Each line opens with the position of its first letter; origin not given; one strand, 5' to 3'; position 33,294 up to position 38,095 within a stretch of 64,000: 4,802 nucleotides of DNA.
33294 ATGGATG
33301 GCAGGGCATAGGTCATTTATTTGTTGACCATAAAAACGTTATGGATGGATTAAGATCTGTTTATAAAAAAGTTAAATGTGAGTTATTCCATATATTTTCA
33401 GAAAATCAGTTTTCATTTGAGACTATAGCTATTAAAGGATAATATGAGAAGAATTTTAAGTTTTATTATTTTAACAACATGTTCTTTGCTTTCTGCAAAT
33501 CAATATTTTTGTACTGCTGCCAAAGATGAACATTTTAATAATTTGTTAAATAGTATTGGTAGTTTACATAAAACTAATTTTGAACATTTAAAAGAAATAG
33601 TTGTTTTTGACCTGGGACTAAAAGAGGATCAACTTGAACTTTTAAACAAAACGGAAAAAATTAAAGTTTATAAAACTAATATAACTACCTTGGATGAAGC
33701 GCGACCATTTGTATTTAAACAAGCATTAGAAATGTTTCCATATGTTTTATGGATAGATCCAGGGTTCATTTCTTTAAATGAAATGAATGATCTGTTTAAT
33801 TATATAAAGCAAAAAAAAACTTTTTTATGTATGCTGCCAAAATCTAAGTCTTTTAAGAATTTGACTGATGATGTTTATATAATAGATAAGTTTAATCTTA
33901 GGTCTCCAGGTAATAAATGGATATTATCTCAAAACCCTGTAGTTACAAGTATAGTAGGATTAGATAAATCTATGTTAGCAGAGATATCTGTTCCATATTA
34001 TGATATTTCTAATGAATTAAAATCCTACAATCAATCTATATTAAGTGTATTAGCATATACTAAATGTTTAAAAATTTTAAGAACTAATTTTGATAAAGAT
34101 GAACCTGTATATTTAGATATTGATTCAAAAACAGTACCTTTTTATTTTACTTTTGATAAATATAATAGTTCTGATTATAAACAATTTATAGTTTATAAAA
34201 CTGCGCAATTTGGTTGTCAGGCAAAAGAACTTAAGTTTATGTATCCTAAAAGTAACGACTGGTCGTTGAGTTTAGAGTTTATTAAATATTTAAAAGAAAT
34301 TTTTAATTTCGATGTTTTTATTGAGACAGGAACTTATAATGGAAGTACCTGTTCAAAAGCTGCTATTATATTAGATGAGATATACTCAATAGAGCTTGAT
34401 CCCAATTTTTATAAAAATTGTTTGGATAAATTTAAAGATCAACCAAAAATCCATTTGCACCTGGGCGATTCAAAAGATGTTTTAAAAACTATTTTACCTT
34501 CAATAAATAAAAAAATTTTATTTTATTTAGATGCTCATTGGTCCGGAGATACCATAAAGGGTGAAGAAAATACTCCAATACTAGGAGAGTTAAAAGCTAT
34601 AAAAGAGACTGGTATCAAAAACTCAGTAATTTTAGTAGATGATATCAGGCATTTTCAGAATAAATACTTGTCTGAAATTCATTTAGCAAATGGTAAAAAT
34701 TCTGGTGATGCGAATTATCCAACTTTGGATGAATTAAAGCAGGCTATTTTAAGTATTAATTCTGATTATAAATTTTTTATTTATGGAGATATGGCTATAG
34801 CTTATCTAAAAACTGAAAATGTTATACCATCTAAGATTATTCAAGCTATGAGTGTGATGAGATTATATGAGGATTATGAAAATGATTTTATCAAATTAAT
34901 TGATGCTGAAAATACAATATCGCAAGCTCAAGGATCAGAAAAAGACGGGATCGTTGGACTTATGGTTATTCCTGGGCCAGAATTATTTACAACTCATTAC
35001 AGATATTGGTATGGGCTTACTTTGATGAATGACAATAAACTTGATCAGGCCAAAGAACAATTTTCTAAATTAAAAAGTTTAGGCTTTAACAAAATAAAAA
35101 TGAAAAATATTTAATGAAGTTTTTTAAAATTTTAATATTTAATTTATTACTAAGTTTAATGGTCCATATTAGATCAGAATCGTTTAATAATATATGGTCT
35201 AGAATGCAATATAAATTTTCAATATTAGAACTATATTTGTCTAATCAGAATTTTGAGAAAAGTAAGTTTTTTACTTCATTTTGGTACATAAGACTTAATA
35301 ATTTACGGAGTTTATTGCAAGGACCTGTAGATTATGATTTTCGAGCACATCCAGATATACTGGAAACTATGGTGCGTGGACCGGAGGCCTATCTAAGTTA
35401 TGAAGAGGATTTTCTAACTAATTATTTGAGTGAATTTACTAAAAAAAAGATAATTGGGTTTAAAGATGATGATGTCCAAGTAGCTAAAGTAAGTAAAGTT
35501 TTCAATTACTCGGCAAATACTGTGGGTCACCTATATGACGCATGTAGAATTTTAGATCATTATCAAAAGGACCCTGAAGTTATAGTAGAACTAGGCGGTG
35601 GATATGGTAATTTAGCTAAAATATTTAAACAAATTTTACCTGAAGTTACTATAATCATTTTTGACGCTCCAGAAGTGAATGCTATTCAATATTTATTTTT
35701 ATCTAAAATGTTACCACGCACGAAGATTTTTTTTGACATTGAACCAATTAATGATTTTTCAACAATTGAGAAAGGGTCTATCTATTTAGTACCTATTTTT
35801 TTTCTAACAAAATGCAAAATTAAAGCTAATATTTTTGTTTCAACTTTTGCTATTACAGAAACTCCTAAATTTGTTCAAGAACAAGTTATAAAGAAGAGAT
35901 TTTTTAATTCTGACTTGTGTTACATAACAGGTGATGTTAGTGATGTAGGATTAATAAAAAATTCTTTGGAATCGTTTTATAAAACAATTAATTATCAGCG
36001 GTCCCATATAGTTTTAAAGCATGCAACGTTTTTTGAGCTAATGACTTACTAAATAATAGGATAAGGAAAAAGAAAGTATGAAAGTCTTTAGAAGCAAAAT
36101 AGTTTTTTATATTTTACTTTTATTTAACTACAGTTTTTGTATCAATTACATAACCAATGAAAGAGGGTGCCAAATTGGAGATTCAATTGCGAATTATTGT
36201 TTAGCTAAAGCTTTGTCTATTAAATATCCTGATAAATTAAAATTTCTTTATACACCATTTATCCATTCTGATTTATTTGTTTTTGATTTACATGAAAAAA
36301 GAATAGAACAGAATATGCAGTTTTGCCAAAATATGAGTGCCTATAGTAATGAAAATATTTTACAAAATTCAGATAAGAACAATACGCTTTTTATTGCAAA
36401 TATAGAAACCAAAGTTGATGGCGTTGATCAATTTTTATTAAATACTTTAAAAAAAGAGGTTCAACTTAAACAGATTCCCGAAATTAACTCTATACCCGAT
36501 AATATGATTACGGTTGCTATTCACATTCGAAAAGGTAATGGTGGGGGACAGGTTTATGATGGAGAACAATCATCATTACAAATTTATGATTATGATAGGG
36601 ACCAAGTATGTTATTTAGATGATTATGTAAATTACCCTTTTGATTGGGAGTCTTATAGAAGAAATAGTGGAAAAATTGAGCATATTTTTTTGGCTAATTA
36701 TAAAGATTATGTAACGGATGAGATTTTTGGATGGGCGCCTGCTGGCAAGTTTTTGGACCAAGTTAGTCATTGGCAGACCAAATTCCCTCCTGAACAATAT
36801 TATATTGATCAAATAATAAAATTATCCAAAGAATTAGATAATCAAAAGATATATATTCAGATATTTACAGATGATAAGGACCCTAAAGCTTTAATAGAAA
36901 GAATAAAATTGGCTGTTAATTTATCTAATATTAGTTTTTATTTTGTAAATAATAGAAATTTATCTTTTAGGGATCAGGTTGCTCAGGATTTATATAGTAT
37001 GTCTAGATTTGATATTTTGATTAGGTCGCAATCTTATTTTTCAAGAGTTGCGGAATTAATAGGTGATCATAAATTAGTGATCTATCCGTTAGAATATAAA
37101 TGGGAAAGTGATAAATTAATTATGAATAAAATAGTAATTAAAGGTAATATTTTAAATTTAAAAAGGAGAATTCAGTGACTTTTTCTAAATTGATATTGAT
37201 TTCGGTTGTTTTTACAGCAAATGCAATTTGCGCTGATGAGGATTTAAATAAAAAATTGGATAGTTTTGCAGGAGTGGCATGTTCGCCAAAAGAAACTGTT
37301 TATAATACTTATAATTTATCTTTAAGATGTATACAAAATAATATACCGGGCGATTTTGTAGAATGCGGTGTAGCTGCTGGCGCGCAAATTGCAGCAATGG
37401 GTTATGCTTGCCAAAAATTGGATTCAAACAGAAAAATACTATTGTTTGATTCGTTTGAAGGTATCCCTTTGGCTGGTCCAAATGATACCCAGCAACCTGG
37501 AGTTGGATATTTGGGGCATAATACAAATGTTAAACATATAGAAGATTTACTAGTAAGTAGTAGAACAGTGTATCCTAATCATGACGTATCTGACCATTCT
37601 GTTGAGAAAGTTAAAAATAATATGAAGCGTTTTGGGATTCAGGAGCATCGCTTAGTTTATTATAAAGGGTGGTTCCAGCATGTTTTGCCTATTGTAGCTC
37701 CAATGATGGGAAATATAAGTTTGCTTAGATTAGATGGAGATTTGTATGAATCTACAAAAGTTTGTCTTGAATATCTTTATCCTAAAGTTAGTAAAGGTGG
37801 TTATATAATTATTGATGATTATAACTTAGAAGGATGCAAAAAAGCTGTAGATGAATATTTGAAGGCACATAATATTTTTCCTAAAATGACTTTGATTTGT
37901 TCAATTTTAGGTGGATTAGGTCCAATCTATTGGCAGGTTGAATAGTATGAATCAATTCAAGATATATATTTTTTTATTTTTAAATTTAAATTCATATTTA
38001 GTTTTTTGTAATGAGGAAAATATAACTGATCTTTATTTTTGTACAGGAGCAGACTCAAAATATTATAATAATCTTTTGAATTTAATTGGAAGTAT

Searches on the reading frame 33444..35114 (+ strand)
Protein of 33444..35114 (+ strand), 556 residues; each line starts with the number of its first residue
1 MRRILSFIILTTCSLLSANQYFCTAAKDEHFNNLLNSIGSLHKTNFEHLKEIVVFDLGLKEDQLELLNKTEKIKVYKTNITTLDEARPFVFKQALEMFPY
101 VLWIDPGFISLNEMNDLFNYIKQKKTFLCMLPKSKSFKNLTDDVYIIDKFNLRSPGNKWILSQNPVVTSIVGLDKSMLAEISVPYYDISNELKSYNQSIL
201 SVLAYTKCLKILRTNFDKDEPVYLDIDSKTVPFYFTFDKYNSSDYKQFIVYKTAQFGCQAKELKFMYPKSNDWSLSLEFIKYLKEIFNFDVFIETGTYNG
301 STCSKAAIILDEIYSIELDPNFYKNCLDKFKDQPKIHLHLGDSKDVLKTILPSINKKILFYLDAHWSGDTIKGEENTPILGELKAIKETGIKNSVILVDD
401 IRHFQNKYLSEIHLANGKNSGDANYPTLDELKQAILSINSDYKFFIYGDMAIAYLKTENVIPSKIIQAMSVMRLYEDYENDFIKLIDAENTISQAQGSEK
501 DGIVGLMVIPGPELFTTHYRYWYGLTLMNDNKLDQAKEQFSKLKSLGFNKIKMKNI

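Call 67: search_protein_families(library=pfam, proteins=[window:33444-35114:+], max_evalue=0.01)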
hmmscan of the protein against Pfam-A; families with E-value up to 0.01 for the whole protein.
window:33444-35114:+ (556 aa): 1 family
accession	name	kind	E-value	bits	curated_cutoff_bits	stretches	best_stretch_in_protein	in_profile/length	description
PF07801.16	DUF1647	-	4.3e-05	23.7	25.7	1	11-81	53-121/141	Protein of unknown function (DUF1647)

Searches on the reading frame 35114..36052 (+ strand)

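Call 67: search_protein_families(library=pfam, proteins=[window:35114-36052:+], max_evalue=0.01)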
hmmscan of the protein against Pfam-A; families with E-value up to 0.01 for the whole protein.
window:35114-36052:+ (312 aa): 1 family
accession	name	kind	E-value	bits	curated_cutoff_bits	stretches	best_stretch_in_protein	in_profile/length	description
PF00891.24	Methyltransf_2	-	0.00018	21.3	22.3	1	155-190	64-99/210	O-methyltransferase domain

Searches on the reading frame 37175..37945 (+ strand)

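Call 67: search_protein_families(library=pfam, proteins=[window:37175-37945:+], max_evalue=0.01)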
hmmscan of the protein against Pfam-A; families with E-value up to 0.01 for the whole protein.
window:37175-37945:+ (256 aa): 2 families
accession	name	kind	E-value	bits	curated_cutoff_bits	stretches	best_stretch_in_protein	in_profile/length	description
PF05711.17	TylF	-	8.5e-40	137.1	23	1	51-241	85-255/264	Macrocin-O-methyltransferase (TylF)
PF13578.12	Methyltransf_24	-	7.2e-10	40.1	26.3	1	62-216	1-105/105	Methyltransferase domain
